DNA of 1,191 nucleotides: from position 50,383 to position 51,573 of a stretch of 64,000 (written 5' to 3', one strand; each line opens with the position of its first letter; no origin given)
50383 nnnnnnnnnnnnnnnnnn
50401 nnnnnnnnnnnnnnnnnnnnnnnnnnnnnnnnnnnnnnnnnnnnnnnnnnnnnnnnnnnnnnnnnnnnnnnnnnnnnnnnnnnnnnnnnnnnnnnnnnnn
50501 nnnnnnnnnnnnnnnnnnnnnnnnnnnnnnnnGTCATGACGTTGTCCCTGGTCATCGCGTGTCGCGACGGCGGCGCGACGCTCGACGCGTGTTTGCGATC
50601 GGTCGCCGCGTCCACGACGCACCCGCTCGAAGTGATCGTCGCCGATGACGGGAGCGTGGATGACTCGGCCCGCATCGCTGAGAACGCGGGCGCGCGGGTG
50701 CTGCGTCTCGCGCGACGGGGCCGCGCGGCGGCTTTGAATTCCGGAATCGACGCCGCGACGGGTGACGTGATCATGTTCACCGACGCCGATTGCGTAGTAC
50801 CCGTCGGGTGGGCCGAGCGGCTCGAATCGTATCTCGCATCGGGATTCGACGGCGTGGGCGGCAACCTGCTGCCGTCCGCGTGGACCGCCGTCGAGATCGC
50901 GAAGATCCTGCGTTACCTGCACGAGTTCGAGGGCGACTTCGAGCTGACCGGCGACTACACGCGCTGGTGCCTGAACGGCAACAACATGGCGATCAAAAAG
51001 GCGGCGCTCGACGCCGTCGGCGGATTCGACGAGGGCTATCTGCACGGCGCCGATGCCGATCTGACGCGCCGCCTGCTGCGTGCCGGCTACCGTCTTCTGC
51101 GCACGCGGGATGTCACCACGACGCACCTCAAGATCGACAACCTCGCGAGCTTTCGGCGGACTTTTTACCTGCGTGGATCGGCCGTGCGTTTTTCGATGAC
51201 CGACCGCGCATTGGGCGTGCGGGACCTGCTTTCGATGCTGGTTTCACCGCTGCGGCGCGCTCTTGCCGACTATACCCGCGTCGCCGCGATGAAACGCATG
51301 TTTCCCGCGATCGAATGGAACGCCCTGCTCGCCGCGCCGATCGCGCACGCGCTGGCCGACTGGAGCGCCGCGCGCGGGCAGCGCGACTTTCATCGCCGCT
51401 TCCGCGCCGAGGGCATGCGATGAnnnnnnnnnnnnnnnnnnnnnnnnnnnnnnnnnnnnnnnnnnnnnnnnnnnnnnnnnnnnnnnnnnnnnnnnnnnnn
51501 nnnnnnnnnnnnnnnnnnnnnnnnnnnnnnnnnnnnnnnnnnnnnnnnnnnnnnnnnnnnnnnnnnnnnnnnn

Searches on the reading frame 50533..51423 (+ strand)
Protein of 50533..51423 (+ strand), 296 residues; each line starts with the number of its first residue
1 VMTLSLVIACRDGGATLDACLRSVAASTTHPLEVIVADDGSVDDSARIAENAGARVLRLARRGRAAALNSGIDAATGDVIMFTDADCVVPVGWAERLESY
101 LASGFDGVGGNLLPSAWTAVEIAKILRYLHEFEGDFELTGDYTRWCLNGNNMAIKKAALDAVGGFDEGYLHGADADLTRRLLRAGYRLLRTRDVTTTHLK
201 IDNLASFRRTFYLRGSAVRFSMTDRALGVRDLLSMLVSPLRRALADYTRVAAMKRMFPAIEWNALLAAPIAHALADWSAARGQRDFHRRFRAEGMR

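Call 60: search_protein_families(library=pfam, proteins=[window:50533-51423:+], max_evalue=0.001)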
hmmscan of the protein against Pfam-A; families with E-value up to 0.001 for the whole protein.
window:50533-51423:+ (296 aa): 5 families
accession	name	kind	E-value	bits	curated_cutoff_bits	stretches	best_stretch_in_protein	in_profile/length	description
PF00535.33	Glycos_transf_2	-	3.2e-26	92.7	23.3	1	5-137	1-142/168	Glycosyl transferase family 2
PF13641.12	Glyco_tranf_2_3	-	1.2e-15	58.6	27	1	4-206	3-219/230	Glycosyltransferase like family 2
PF10111.15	Glyco_tranf_2_2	-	1.4e-09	38.3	27.3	1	29-89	27-94/276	Glycosyltransferase like family 2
PF13632.12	Glyco_trans_2_3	-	0.00012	22.5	27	1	80-188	2-113/198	Glycosyl transferase family group 2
PF13506.12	Glyco_transf_21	-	0.00038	20.4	21.7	0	66-198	20-155/174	Glycosyl transferase family 21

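Call 66: search_solved_structures(query=window:50533-51423:+, max_evalue=0.001)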
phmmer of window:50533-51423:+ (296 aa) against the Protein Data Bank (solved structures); distinct sequences matched with E-value up to 0.001: 16.
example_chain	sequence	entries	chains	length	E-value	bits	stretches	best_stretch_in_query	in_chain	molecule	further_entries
3bcv_A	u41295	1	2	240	2.1e-07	33.9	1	5-89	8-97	Putative glycosyltransferase protein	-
2z87_A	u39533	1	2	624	3.5e-06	29.9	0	14-85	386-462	Chondroitin synthase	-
2z86_A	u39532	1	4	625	3.5e-06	29.9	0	14-85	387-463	Chondroitin synthase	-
5hea_A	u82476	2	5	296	5.5e-06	29.3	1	5-101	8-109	Putative glycosyltransferase (GalT1)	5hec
6p61_A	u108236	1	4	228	1.3e-05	28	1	3-103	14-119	Glycosyltransferase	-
6yv7_B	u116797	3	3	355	1.8e-05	27.6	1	31-195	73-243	Glycosyl transferase, family 2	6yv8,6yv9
6yv7_A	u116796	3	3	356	1.8e-05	27.6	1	31-195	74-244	Glycosyl transferase, family 2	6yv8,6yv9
8vh7_A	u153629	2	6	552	9.9e-05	25.1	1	5-96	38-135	Heparosan synthase B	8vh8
8viw_A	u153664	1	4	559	0.0001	25.1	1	5-96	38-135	Heparosan synthase B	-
9hwj_A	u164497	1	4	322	0.0003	23.6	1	26-124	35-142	Undecaprenyl-phosphate 4-deoxy-4-formamido-L-arabinose transferase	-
9bhc_C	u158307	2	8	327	0.00058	22.6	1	27-109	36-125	Undecaprenyl-phosphate 4-deoxy-4-formamido-L-arabinose transferase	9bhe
4y6n_A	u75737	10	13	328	0.00066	22.4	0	3-90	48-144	Glucosyl-3-phosphoglycerate synthase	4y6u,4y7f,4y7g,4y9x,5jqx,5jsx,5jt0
3e25_A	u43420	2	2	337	0.0007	22.4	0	3-90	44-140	Putative uncharacterized protein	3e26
8vxh_A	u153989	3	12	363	0.00071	22.3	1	27-109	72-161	Undecaprenyl-phosphate 4-deoxy-4-formamido-L-arabinose transferase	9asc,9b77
4ddz_A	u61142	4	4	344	0.00073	22.3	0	3-90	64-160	GLUCOSYL-3-PHOSPHOGLYCERATE SYNTHASE (GpgS) | Glucosyl-3-phosphoglycerate synthase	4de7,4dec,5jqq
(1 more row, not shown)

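Call 67: search_protein_families(library=ncbifam, proteins=[window:50533-51423:+], max_evalue=0.001)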
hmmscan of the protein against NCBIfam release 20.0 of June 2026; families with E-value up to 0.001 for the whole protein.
window:50533-51423:+ (296 aa): 16 families
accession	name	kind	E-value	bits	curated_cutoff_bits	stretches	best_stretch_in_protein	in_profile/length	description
TIGR03965.1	mycofact_glyco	equivalog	3.8e-26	92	280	2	4-114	76-193/467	mycofactocin biosynthesis glycosyltransferase MftF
TIGR04283.1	glyco_like_mftF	equivalog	1.4e-19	70.5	182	1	4-209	1-197/221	TIGR04283 family arsenosugar biosynthesis glycosyltransferase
NF041875.1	EPS_EpsD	equivalog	1.9e-19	70.2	370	1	4-246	1-258/325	exopolysaccharide biosynthesis glycosyltransferase EpsD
NF007482.0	PRK10073.1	equivalog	4.5e-14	52.2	423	1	3-90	7-99/334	glycosyltransferase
TIGR03937.1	PgaC_IcaA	equivalog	5.8e-10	38.7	422.3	1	3-89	46-138/407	poly-beta-1,6-N-acetyl-D-glucosamine synthase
NF041391.1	DPhHxTase_Halo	equivalog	6.1e-10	38.4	375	1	15-114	8-106/213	dolichyl-phosphate hexose transferase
NF010496.0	PRK13915.1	equivalog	4e-09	36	262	1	3-87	32-127/307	glucosyl-3-phosphoglycerate synthase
NF041394.1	GtaseAglG_Halo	equivalog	1.1e-08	34.7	440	1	16-177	17-186/304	glucosyl-dolichyl phosphate glucuronosyltransferase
TIGR04182.1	glyco_TIGR04182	equivalog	7.9e-08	32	325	1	33-113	29-110/293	S-layer glycoprotein N-glycosyltransferase AglJ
NF007986.1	PRK10714.1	equivalog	1.1e-06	27.9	529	1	6-110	10-124/316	undecaprenyl-phosphate 4-deoxy-4-formamido-L-arabinose transferase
NF050050.1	ProtGlycPglI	equivalog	2e-05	24.1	500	1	3-113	3-120/306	GalNAc(5)-diNAcBac-PP-undecaprenol beta-1,3-glucosyltransferase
NF058614.1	PPMAGASynPpgS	equivalog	7.2e-05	22.3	370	1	32-75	27-71/226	polyprenyl-phospho-N-acetylgalactosaminyl synthase PpgS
TIGR03111.1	glyc2_xrt_Gpos1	hypoth_equivalog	7.7e-05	21.7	363.95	1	5-88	52-143/439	TIGR03111 family XrtG-associated glycosyltransferase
NF047683.1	TeichurnBiosyTuaG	equivalog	0.00016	21.4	400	1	6-87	10-97/252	teichuronic acid biosynthesis protein TuaG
NF053739.1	GlytfEpsEBac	equivalog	0.00027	20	450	1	6-90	5-96/265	glycosyltransferase EpsE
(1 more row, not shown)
